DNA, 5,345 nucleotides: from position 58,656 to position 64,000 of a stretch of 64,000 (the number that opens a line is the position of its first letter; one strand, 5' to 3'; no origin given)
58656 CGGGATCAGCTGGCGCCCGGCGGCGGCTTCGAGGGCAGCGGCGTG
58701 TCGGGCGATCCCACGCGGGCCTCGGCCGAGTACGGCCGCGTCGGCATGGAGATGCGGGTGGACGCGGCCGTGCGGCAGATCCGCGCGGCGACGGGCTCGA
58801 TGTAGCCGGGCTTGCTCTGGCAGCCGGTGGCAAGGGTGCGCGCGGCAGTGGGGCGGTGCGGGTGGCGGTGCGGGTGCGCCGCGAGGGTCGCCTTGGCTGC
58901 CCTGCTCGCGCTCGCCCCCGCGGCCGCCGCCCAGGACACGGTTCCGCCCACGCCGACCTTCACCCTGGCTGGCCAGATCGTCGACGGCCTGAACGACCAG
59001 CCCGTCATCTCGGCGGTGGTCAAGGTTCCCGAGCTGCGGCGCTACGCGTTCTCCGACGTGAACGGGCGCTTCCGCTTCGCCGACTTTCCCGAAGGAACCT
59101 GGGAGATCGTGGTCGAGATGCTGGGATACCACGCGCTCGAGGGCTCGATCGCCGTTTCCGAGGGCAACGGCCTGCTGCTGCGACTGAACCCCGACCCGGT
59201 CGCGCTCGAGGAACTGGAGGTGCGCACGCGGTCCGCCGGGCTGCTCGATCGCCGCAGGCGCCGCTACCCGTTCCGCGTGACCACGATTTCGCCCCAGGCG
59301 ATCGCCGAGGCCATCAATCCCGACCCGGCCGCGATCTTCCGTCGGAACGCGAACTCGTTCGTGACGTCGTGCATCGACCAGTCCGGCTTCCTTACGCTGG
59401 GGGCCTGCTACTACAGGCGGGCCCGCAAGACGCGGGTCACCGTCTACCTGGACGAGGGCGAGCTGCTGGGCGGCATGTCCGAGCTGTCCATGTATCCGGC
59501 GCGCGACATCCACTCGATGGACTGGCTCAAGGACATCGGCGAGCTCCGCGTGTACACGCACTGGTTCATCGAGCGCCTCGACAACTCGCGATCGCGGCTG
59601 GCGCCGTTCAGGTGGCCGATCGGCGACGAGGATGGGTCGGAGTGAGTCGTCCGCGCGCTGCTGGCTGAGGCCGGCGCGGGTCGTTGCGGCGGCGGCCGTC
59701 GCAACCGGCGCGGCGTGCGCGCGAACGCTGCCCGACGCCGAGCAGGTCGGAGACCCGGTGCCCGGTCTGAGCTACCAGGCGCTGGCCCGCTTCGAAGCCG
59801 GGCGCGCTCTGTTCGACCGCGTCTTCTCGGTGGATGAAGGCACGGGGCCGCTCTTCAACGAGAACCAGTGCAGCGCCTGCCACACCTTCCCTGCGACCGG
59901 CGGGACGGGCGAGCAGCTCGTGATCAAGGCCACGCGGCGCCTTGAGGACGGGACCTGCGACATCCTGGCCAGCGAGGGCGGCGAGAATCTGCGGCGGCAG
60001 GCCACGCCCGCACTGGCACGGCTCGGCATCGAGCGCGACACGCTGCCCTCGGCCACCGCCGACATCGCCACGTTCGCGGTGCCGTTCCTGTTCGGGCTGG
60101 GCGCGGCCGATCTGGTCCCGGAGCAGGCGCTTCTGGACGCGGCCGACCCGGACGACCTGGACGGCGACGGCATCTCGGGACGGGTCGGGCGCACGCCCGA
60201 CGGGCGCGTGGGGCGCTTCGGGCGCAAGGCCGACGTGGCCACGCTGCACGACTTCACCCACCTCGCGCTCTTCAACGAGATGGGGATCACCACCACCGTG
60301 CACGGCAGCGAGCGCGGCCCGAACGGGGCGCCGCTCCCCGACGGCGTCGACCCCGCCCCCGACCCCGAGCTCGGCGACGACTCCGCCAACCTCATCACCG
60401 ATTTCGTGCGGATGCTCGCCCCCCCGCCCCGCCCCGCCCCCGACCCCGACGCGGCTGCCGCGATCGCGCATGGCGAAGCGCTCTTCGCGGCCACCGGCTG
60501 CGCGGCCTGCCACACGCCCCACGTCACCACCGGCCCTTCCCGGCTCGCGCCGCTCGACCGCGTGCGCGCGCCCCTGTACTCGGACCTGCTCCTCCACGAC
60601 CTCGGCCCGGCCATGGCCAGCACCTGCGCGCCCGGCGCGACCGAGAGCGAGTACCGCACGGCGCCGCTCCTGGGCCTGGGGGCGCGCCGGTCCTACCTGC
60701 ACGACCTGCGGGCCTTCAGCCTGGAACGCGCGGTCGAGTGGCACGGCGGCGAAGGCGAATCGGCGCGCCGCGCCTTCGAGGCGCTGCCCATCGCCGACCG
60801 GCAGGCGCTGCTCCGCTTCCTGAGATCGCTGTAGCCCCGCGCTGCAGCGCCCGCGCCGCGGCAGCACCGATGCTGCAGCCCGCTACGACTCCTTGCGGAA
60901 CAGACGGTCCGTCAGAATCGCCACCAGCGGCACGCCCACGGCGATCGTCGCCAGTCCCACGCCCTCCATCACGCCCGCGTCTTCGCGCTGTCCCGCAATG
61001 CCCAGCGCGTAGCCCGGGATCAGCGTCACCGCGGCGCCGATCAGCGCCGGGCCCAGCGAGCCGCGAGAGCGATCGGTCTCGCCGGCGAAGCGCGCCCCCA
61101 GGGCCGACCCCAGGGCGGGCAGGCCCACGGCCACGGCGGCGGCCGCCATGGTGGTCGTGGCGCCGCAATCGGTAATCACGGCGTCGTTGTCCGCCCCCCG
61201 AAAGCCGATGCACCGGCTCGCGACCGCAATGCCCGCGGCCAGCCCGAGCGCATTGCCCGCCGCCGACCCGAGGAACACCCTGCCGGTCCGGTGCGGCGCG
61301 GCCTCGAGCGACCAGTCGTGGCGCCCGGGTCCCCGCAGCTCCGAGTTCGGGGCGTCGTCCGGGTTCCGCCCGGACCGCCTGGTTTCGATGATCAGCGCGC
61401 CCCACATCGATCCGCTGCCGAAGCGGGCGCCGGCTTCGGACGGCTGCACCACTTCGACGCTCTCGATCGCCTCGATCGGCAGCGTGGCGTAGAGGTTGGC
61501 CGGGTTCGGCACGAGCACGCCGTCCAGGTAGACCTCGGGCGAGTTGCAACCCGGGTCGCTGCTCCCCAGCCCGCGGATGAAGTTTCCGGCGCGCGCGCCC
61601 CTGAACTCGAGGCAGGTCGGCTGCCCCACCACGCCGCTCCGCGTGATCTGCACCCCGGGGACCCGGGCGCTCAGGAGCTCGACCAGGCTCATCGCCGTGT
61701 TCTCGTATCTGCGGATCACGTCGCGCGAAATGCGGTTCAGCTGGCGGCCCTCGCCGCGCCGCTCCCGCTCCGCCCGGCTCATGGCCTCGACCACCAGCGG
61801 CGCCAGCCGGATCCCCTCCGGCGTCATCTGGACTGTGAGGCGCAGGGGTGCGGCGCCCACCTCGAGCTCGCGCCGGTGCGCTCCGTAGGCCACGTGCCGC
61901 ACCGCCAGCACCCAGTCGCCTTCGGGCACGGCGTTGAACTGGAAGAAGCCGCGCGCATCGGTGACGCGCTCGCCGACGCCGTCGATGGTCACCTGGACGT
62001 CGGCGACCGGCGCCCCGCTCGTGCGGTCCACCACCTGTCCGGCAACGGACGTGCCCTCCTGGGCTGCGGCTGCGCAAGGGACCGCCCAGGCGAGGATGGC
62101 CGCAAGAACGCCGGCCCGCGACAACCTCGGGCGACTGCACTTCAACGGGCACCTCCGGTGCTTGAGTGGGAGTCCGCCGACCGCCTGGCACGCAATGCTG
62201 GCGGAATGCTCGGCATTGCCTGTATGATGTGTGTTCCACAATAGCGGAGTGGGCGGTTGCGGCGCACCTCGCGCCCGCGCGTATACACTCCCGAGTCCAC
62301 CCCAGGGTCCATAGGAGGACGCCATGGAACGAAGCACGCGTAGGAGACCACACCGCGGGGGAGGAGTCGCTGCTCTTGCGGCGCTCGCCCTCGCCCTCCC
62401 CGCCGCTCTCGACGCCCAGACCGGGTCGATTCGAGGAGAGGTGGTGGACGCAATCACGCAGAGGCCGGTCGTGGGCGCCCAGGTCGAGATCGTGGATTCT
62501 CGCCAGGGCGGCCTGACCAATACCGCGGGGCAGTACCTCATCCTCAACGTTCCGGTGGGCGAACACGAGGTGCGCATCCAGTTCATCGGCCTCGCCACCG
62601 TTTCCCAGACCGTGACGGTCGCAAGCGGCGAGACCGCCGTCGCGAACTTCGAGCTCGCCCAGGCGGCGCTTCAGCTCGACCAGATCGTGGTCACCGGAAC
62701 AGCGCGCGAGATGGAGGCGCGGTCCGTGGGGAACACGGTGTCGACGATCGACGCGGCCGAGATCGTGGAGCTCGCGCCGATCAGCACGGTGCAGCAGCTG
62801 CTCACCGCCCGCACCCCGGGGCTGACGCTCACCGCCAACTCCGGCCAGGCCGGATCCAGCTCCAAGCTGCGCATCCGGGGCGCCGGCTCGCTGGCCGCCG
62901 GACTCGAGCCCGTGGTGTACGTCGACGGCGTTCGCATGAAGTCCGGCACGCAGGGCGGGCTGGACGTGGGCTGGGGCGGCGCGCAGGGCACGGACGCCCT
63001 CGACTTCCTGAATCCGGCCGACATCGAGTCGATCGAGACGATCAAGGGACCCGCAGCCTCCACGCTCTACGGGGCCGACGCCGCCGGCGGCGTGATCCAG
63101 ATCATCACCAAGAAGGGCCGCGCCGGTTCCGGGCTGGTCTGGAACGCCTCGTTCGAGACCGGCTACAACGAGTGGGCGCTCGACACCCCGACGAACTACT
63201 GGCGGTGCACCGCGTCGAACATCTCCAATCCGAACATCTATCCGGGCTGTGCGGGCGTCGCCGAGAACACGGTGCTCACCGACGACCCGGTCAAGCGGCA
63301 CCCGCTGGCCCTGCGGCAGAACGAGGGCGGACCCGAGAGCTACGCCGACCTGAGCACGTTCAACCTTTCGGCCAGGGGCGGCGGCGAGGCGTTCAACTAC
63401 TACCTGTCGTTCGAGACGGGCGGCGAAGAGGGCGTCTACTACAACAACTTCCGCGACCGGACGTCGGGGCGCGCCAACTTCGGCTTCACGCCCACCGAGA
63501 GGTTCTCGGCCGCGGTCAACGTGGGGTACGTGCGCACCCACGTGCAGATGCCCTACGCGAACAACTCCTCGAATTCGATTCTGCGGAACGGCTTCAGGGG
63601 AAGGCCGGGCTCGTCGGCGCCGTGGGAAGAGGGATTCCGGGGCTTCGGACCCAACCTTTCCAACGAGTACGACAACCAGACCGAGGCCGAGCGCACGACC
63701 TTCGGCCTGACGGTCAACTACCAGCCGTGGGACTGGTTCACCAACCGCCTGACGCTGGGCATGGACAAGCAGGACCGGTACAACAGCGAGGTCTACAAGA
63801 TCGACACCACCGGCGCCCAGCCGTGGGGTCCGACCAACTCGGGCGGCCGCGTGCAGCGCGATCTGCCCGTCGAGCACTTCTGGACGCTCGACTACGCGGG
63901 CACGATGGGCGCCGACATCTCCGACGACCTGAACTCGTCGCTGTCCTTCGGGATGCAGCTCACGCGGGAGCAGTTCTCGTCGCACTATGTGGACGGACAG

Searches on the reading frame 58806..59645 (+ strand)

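Call 60: search_protein_families(library=pfam, proteins=[window:58806-59645:+], max_evalue=0.00001)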
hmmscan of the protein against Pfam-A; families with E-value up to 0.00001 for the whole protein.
window:58806-59645:+ (279 aa): 2 families
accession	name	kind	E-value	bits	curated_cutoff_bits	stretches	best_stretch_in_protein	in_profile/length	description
PF13715.12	CarbopepD_reg_2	-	2.2e-11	44.1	32.2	1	55-137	2-86/88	CarboxypepD_reg-like domain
PF13620.12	CarboxypepD_reg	-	6.8e-10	39.6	32.3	1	53-122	1-74/82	Carboxypeptidase regulatory-like domain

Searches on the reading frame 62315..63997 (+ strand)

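Call 60: search_protein_families(library=pfam, proteins=[window:62315-63997:+], max_evalue=0.00001)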
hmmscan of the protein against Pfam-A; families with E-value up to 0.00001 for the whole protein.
window:62315-63997:+ (561 aa): 3 families
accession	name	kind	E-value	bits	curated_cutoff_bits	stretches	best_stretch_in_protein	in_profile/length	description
PF07715.20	Plug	-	2.2e-20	73.6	23.9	1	136-260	3-107/107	TonB-dependent Receptor Plug Domain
PF13715.12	CarbopepD_reg_2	-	9e-18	64.5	32.2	1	39-126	1-88/88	CarboxypepD_reg-like domain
PF13620.12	CarboxypepD_reg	-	1.2e-14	54.8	32.3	1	38-114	1-81/82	Carboxypeptidase regulatory-like domain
